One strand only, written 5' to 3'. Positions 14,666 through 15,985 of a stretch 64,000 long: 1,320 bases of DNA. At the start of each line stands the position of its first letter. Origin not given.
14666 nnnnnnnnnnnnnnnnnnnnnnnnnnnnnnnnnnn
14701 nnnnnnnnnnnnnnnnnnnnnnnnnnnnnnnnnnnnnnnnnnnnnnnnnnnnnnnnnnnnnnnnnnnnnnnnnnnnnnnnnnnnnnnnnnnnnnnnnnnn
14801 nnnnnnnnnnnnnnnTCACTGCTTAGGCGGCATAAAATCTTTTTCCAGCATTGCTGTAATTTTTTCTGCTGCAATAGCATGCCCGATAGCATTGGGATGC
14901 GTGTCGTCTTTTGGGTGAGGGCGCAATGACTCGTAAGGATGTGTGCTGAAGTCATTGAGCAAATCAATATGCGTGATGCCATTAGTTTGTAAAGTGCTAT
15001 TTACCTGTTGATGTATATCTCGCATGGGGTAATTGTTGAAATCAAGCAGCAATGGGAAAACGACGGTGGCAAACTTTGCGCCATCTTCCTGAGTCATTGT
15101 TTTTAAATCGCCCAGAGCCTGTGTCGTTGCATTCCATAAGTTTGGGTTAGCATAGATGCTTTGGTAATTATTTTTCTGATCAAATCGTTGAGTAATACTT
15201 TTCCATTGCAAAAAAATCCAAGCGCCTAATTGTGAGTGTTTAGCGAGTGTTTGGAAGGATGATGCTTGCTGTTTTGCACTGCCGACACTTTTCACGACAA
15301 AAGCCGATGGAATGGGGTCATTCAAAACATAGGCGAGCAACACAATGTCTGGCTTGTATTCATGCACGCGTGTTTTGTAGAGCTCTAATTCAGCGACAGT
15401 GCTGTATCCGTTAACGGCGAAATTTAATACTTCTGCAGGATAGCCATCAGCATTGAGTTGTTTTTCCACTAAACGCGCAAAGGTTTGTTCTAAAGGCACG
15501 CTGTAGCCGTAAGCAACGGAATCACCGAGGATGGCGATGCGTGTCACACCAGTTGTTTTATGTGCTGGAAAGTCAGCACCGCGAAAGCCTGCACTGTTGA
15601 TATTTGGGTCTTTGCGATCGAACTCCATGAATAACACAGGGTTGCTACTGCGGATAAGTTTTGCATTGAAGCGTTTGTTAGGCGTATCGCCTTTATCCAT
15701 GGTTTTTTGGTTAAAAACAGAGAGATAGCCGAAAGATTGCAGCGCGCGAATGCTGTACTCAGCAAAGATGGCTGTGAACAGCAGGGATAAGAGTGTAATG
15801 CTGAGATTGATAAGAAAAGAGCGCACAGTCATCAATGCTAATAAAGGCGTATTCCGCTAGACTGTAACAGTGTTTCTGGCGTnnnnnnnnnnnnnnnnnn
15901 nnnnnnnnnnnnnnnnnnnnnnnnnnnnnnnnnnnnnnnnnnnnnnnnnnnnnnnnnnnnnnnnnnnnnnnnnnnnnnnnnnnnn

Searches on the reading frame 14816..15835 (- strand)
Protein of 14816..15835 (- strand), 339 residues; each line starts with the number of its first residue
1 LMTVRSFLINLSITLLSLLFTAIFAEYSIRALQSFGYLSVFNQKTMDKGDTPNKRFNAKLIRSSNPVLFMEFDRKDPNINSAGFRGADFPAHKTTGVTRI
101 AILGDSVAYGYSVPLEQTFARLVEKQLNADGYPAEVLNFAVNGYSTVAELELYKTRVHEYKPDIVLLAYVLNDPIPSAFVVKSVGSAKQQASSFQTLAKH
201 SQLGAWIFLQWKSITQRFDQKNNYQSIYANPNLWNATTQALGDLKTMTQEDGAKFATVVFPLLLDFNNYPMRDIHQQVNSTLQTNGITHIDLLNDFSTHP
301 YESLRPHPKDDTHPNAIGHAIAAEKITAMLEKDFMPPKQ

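Call 27: search_protein_families(library=pfam, proteins=[window:14816-15835:-], max_evalue=0.1)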
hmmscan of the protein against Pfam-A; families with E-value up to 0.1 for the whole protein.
window:14816-15835:- (339 aa): 3 families
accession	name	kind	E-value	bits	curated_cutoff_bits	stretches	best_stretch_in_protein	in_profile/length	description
PF13472.12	Lipase_GDSL_2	-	9.6e-13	49.4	32.9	1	102-321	1-178/178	GDSL-like Lipase/Acylhydrolase family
PF00657.28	Lipase_GDSL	-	8e-09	36.4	23.6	1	100-326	1-208/208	GDSL-like Lipase/Acylhydrolase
PF16822.11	ALGX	-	0.0025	18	26.5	1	274-333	74-133/268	SGNH hydrolase-like domain, acetyltransferase AlgX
